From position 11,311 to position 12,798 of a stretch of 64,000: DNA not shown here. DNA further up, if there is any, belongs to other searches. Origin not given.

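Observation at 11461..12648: Clear gpV/gp5-OB spike domain followed by beta-helix repeats and an unknown ~120-aa C-terminal domain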

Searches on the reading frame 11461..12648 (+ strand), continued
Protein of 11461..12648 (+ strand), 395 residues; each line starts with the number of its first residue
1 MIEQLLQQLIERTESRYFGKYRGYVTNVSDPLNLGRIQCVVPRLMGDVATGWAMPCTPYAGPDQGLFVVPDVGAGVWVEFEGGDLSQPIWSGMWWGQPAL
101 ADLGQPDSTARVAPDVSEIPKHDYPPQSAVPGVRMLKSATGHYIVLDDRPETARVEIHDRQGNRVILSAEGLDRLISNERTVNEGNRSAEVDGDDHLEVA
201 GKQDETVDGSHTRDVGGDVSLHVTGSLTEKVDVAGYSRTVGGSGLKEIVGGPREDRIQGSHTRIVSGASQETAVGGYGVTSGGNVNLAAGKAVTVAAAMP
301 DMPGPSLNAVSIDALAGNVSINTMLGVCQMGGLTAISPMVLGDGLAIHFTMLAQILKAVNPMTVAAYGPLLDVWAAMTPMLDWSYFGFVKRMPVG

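Call 28: search_solved_structures(query=A1, max_evalue=1, show_alignments=2)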
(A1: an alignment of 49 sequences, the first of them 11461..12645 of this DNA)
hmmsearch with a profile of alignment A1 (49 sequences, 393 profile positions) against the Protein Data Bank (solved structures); distinct sequences matched with E-value up to 1: 31.
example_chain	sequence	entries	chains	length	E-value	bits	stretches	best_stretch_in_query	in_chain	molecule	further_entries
9rce_F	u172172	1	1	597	3e-12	49.7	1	23-231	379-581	Type VI secretion system tip protein VgrG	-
7aef_q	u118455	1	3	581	6.7e-11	45.2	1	19-225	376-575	Phosphoserine phosphatase SerB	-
9f4a_BB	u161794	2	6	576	1.1e-10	44.5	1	160-280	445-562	Baseplate central spike protein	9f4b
1pdl_A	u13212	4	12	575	6.6e-08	35.4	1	130-291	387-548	Tail-associated lysozyme | Peptidoglycan hydrolase gp5 | gp5, baseplate central spike protein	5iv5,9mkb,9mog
1k28_A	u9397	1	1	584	6.9e-08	35.3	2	171-233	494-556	TAIL-ASSOCIATED LYSOZYME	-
1wth_A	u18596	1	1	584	8.2e-08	35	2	173-233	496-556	Tail-associated lysozyme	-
2z6b_A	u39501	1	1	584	8.6e-08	35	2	173-233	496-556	Tail-associated lysozyme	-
9jg8_G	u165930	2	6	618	1.2e-07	34.5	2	128-287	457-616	Type VI secretion system spike protein VgrG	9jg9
7b5h_AJ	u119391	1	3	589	1.9e-06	30.5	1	25-217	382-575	All3320 protein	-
4mtk_A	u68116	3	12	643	7.1e-06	28.7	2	47-102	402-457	VgrG1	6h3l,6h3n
4uhv_A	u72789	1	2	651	7.3e-06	28.6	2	47-102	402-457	VGRG1, VALINE-GLYCINE REPEAT PROTEIN G1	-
28yn_A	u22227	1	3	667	7.8e-06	28.5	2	47-102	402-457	Type VI secretion system spike protein VgrG1a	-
6p2a_A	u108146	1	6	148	1.3e-05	27.8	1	170-257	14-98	CHIMERA OF BACTERIOPHAGE OBP GP146 AND A T4 GP5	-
8gra_I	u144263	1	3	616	2.3e-05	27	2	25-101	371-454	Type VI secretion system spike protein VgrG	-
7q5p_A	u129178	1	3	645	6.1e-05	25.6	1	47-286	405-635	Type VI secretion protein VgrG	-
6j0m_A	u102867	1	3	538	0.013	17.9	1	29-94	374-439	Pvc8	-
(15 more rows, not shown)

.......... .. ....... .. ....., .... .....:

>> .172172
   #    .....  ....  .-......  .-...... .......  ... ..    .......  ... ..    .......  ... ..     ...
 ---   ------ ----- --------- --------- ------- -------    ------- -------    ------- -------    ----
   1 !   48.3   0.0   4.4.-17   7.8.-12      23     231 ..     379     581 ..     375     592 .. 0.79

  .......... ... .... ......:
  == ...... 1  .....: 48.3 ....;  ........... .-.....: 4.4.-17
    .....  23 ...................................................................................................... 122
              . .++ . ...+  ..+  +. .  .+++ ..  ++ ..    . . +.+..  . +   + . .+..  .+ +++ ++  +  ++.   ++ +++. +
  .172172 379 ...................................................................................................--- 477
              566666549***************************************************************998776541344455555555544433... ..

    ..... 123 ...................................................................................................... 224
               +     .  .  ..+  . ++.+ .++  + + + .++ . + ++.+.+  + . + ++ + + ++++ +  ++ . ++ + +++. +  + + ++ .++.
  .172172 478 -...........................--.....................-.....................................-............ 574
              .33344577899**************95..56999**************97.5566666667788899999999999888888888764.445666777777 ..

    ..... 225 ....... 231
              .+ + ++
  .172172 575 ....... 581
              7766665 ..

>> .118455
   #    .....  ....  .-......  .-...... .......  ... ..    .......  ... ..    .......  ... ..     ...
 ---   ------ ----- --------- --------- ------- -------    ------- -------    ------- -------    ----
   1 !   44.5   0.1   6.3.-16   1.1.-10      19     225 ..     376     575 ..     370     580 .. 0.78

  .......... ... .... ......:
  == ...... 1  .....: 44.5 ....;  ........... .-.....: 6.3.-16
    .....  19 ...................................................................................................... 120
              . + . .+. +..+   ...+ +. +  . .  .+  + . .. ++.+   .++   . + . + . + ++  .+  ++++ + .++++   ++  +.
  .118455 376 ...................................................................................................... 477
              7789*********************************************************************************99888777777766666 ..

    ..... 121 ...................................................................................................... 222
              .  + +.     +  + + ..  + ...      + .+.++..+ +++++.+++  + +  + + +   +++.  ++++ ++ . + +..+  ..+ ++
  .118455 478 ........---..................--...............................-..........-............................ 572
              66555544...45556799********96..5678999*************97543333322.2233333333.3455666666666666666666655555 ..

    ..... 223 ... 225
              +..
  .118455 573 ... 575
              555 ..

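Call 33: predict_structure(alignment_id=A1)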
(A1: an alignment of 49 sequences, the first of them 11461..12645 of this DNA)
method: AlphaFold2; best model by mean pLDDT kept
length: 395 residues; sequences in the alignment: 49
mean_pLDDT: 67.5   pTM: 0.35
mean pLDDT of the five models: 67.5, 65.2, 64.7, 64.5, 62.6
residues with pLDDT >= 90: 20; 70-90: 194; 50-70: 86; < 50: 95
segments of 3 or more residues with pLDDT < 50: 12-18, 59-66, 82-97, 116-121, 298-309, 313-320, 323-341, 383-395
pLDDT, mean of each block of 10 residues (from residue 1): 69 46 79 78 77 61 49 70 45 47 55 51 52 75 82 85 85 80 72 87 89 90 90 88 87 83 81 74 76 59 44 47 44 40 59 74 70 68 44 30
secondary structure, 60 per line:
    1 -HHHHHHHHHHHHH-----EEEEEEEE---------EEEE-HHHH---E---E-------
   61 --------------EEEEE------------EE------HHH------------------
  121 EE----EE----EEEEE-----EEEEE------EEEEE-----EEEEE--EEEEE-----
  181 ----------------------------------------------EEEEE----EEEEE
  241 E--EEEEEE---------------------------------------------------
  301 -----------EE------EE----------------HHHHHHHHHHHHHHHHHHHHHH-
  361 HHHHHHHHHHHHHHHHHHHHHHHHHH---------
elements in order: H2-14 E20-27 E37-40 H42-45 E75-79 E133-137 E143-147 E154-158 E164-168 E171-175 E227-231 E236-241 E244-249 H338-359 H361-386

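Call 43: fold_search(model_id=the predicted structure, library=pdb)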
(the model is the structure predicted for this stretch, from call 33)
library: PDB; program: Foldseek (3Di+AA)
matches with E <= 10: 210; with E <= 0.001: 38
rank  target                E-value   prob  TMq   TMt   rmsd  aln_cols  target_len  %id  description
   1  9jg9_E                1.3e-09  1.00  0.33  0.24  10.5       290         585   18  Structure of the BtpeA effector and BtaeB effector bound to the VgrG spike from the Type VI secretion system (released 2025-09-10)
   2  7aef_q                2.2e-09  1.00  0.22  0.16  18.8       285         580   14  Cryo-EM structure of an extracellular contractile injection system in marine bacterium Algoriphagus machipongonensis,  (released 2022-02-23)
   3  8gra_G                4.1e-09  1.00  0.34  0.24  10.6       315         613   14  Structure of Type VI secretion system cargo delivery vehicle Hcp-VgrG-PAAR (released 2023-07-12)
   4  9jg9_G                5.5e-09  1.00  0.33  0.24  10.8       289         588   17  Structure of the BtpeA effector and BtaeB effector bound to the VgrG spike from the Type VI secretion system (released 2025-09-10)
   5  7b5h_AJ               2.9e-08  1.00  0.27  0.20   8.9       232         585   18  Cryo-EM structure of the contractile injection system base plate from Anabaena PCC7120 (released 2022-02-23)
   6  9vzk_q                2.5e-07  1.00  0.25  0.42  11.2       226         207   21  Cryo-EM structure of bacteriophage P1 baseplate in C3 (released 2025-10-22)
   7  9gtr_q                3.0e-07  1.00  0.24  0.16  15.9       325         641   22  Cryo-EM structure of a contractile injection system in Streptomyces coelicolor, the baseplate complex in extended stat (released 2025-06-18)
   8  9mlp_C                4.0e-07  1.00  0.21  0.15  14.3       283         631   16  Crystal structure of VgrS from Salmonella Typhimurium (released 2026-01-28)
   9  9mlp_B                4.5e-07  1.00  0.21  0.15  14.4       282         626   16  Crystal structure of VgrS from Salmonella Typhimurium (released 2026-01-28)
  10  9mlp_A                1.0e-06  1.00  0.21  0.15  14.3       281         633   16  Crystal structure of VgrS from Salmonella Typhimurium (released 2026-01-28)
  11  6rbk_C                1.2e-06  1.00  0.26  0.21   7.6       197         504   21  Cryo-EM structure of the anti-feeding prophage (AFP) baseplate in extended state, 3-fold symmetrised (released 2019-04-24)
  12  4s37_R                2.6e-06  1.00  0.20  0.35  10.2       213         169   17  Crystal structure of R2 pyocin membrane-piercing spike (released 2016-01-27)
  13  4s37_F                2.6e-06  1.00  0.20  0.34  11.9       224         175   16  Crystal structure of R2 pyocin membrane-piercing spike (released 2016-01-27)
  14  1pdl_A                2.9e-06  1.00  0.18  0.13  14.6       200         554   22  Fitting of gp5 in the cryoEM reconstruction of the bacteriophage T4 baseplate (released 2003-09-09)
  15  9qgm_8A               3.1e-06  1.00  0.25  0.20   9.3       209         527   18  Cryo-EM structure of the PlPVC1 central spike, 3-fold symmetrized (C3), in extended state (released 2025-10-29)
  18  4s37_I                3.9e-06  1.00  0.20  0.34  11.2       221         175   17  Crystal structure of R2 pyocin membrane-piercing spike (released 2016-01-27)
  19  4s37_M                4.6e-06  1.00  0.19  0.34  11.1       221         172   17  Crystal structure of R2 pyocin membrane-piercing spike (released 2016-01-27)
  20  4s37_B                4.9e-06  1.00  0.19  0.34  10.1       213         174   17  Crystal structure of R2 pyocin membrane-piercing spike (released 2016-01-27)
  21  4s37_C                4.9e-06  1.00  0.20  0.34  11.2       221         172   16  Crystal structure of R2 pyocin membrane-piercing spike (released 2016-01-27)
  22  4s37_H                5.5e-06  1.00  0.20  0.33  11.9       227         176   16  Crystal structure of R2 pyocin membrane-piercing spike (released 2016-01-27)
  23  4s37_D                6.2e-06  1.00  0.19  0.35  11.1       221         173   17  Crystal structure of R2 pyocin membrane-piercing spike (released 2016-01-27)
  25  4s37_A                8.2e-06  1.00  0.20  0.34  10.2       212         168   17  Crystal structure of R2 pyocin membrane-piercing spike (released 2016-01-27)
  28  4s37_Q                1.1e-05  1.00  0.20  0.35  10.2       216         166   16  Crystal structure of R2 pyocin membrane-piercing spike (released 2016-01-27)
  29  4s37_P                1.6e-05  1.00  0.19  0.35  10.2       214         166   17  Crystal structure of R2 pyocin membrane-piercing spike (released 2016-01-27)
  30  6j0m_A                1.8e-05  1.00  0.26  0.21   8.5       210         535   16  Cryo-EM Structure of an Extracellular Contractile Injection System, PVC baseplate in extended state (reconstructed wit (released 2019-04-10)
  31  4s37_N                1.8e-05  1.00  0.19  0.34  11.1       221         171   16  Crystal structure of R2 pyocin membrane-piercing spike (released 2016-01-27)
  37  3qr8                  2.0e-04  1.00  0.19  0.35  11.8       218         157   16  Crystal structure of the bacteriophage P2 membrane-piercing protein gpV (released 2012-02-22)
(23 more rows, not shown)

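Call 48: search_protein_families(library=phrogs, proteins=[window:11461-12648:+], max_evalue=0.01)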
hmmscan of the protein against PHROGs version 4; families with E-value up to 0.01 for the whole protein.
window:11461-12648:+ (395 aa): 4 families
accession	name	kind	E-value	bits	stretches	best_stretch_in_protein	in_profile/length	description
phrog_430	-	tail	4e-13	49.7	2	131-298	335-502/868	baseplate hub subunit and tail lysozyme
phrog_9992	-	tail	2.1e-05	25.2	0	183-291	116-215/228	baseplate assembly protein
phrog_4011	-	tail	4e-05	23.8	0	57-116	76-135/315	baseplate protein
phrog_694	-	tail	0.00023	20.6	1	178-293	596-703/851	baseplate hub and tail lysozyme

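Call 64: find_related_loci(query=A1, collection=viral_contigs, flank=10000)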
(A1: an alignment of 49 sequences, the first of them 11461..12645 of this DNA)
Query A1 (395 aa) in viral_contigs; peptide patterns used: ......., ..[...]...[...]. (x = any residue, [..] = any of these).
163 stretches matched a pattern; 100 encode a relative of the query (tblastn E <= 1e-3); the best 80 are kept; 80 distinct loci.
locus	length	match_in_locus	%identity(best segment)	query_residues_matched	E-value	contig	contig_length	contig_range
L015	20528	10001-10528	44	3-203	1e-43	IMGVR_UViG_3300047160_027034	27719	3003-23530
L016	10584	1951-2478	35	2-191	9e-35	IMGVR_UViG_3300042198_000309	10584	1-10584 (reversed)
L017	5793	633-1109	40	2-167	4e-34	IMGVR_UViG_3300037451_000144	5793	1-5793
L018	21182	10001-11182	28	5-377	4e-33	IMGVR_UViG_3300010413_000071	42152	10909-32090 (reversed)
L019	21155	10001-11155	28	8-382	6e-31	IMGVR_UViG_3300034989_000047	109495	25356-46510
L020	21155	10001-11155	28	8-382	6e-31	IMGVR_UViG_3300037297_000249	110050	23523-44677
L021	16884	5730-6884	27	8-382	7e-30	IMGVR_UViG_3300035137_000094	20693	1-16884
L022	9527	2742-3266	35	2-182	2e-29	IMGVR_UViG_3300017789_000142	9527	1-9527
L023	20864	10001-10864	29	2-298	7e-29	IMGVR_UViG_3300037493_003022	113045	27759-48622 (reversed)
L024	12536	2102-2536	38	16-177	1e-28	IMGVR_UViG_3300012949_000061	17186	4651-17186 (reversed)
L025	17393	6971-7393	36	3-172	3e-28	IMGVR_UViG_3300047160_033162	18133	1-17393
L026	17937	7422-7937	34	4-186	5e-28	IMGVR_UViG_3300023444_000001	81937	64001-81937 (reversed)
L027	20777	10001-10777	30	8-232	5e-28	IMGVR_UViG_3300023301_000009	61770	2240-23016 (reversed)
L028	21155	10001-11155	27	7-382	1e-27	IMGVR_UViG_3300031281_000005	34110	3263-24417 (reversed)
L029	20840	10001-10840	28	8-298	2e-27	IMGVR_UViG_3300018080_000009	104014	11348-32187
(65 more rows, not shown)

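Call 70: search_protein_families(library=pfam, proteins=[L019:9986-11191:+, L018:10004-11236:+, L015:9986-10681:+, L023:10001-11377:+, L019:11881-12870:+, L019:11712-11927:+, L019:11191-11712:+, L019:8500-9990:+, L019:7659-8204:+], max_evalue=1)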
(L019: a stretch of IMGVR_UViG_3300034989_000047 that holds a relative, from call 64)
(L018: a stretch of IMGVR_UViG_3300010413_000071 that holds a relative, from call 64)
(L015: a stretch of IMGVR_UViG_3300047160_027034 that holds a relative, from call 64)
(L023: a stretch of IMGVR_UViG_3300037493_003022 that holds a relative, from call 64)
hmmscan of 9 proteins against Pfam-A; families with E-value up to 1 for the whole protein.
L019:9986-11191:+ (402 aa): 4 families
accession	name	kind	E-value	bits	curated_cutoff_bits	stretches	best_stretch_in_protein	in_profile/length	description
PF04717.18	Phage_base_V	-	5.3e-16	59.2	23.8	1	19-95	1-75/75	Type VI secretion system/phage-baseplate injector OB domain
PF22178.3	Gp5_trimer_C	-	0.035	14.7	30.9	1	144-231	12-105/112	Bacteriophage T4 gp5 C-terminal trimerisation domain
PF00934.25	PE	-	0.11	13.3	22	1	195-238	35-78/91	PE family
PF00712.24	DNA_pol3_beta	-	0.12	13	24.4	1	272-319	2-49/120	DNA polymerase III beta subunit, N-terminal domain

L018:10004-11236:+ (411 aa): 5 families
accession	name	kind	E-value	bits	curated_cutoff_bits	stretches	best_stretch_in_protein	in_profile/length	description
PF04717.18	Phage_base_V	-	8.8e-17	61.7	23.8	1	16-91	1-75/75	Type VI secretion system/phage-baseplate injector OB domain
PF10106.14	DUF2345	-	0.017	15.4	30.7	1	266-320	37-89/151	Uncharacterized protein conserved in bacteria (DUF2345)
PF22178.3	Gp5_trimer_C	-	0.023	15.3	30.9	1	144-226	17-97/112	Bacteriophage T4 gp5 C-terminal trimerisation domain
PF23464.1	WWE_3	-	0.22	12.2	24.5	1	209-257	39-82/84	WWE domain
PF13625.11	Helicase_C_3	-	0.22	12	34.2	1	102-161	64-116/125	Helicase conserved C-terminal domain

L015:9986-10681:+ (232 aa): 2 families
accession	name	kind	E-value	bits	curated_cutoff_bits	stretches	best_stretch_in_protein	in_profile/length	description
PF04717.18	Phage_base_V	-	1.8e-22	79.9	23.8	1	24-99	1-75/75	Type VI secretion system/phage-baseplate injector OB domain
PF16101.10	PRIMA1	-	0.57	10.4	38.6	1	209-229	62-82/158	Proline-rich membrane anchor 1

L023:10001-11377:+ (459 aa): 2 families
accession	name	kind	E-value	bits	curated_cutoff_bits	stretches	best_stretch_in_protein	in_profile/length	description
PF04717.18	Phage_base_V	-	1.9e-17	63.8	23.8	1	20-96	1-75/75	Type VI secretion system/phage-baseplate injector OB domain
PF15205.11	PLAC9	-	0.42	11.6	27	1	23-64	29-69/74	Placenta-specific protein 9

L019:11881-12870:+ (330 aa): 0 families

L019:11712-11927:+ (72 aa): 0 families

L019:11191-11712:+ (174 aa): 0 families

L019:8500-9990:+ (497 aa): 1 family
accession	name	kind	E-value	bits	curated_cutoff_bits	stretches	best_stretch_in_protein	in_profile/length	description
PF24229.1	Phage_TreK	-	0.068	13.5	22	1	87-132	16-57/82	Staphylococcus phage terminal repeat-encoded protein TreK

L019:7659-8204:+ (182 aa): 2 families
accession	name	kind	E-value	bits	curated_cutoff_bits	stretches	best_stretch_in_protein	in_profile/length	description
PF19266.4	CIS_tube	-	2.7e-06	27.6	27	1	25-158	23-153/158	Contractile injection system tube protein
PF25148.1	DUF7824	-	0.18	11.9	27.5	1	3-50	179-227/246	Domain of unknown function (DUF7824)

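Call 76: search_dna_similar(query=window:11461-12645:+, collection=phages, mode=protein, max_evalue=0.001, max_rows=15)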
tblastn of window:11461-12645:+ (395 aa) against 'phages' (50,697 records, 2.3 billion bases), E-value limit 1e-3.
Records with a match: 99; places in all: 99; records where one place covers at least 80% of the query: 0.
Best place of each record, by identity: <60% 99.
By first word of the organism name: Acinetobacter 49; Aeromonas 12; Phage 8; Streptomyces 6; Vibrio 5; Xanthomonas 4; Bacillus 3; Bacteriophage 3; Alishewanella 2; Erwinia 1; and 6 more.
By host as written in the record: Acinetobacter baumannii 15; - 13; Aeromonas salmonicida 7; Homo sapiens 6; Xanthomonas hortorum pv. vitians CFBP8640 3; Acinetobacter baumannii AB5075 3; Vibrio coralliilyticus RE98 2; Acinetobacter johnsonii 2; and 35 more.
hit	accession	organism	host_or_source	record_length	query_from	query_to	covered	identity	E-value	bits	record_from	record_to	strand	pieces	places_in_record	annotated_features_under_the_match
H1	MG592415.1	Vibrio phage 1.031.O._10N.261.46.F8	Vibrio lentus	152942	14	229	55%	29.1%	6e-4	48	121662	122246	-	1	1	hypothetical protein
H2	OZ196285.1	Vibrio phage F86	Seawater and oysters mix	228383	40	287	63%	25.1%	7e-4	48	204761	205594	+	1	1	baseplate hub subunit and tail lysozyme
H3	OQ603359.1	Erwinia phage Ep032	Erwinia sp. YA1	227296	21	231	53%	28.5%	8e-8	61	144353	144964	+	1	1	record has no annotation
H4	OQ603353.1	Xanthomonas phage Ep026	Xanthomonas sp. Q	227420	21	231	53%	28.5%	8e-8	61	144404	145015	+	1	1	record has no annotation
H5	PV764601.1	Xanthomonas phage PhiXhv-12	Xanthomonas hortorum pv. vitians ...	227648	21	231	53%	28.5%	8e-8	61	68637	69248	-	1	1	baseplate protein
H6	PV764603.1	Xanthomonas phage PhiXhv-16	Xanthomonas hortorum pv. vitians ...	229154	21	231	53%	28.5%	8e-8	61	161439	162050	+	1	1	baseplate protein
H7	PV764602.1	Xanthomonas phage PhiXhv-15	Xanthomonas hortorum pv. vitians ...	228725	21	231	53%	28.5%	1e-7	60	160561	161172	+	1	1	baseplate protein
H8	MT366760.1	Vibrio phage vB_VcorM_GR7B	Vibrio coralliilyticus RE98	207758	16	228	54%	27.8%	1e-7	60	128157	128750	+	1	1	hypothetical protein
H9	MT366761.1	Vibrio phage vB_VcorM_GR11A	Vibrio coralliilyticus RE98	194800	22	222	51%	28.7%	5e-8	61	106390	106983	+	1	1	hypothetical protein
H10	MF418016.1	Bacillus phage vB_BceM-HSE3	Bacillus cereus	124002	22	238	55%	26.0%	2e-8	63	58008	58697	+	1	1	baseplate hub and tail lysozyme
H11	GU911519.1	Acinetobacter phage Acj61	Acinetobacter johnsonii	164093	88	282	49%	27.1%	8e-5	51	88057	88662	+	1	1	5: gp5 baseplate hub subunit and tail lysozyme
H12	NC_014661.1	Acinetobacter phage Acj61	Acinetobacter johnsonii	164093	88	282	49%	27.1%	8e-5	51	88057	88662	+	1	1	5: baseplate hub subunit and tail lysozyme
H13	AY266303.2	Aeromonas phage Aeh1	Aeromonas hydrophila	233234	118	308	48%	27.0%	5e-4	49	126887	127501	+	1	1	5: gp5 baseplate hub subunit and tail lysozyme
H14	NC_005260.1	Aeromonas phage Aeh1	Aeromonas hydrophila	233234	118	308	48%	27.0%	5e-4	49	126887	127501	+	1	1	5: baseplate hub subunit and tail lysozyme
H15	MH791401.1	Aeromonas phage AsFcp_2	Aeromonas salmonicida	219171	118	308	48%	26.7%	4e-4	49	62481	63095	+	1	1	baseplate hub subunit and tail lysozyme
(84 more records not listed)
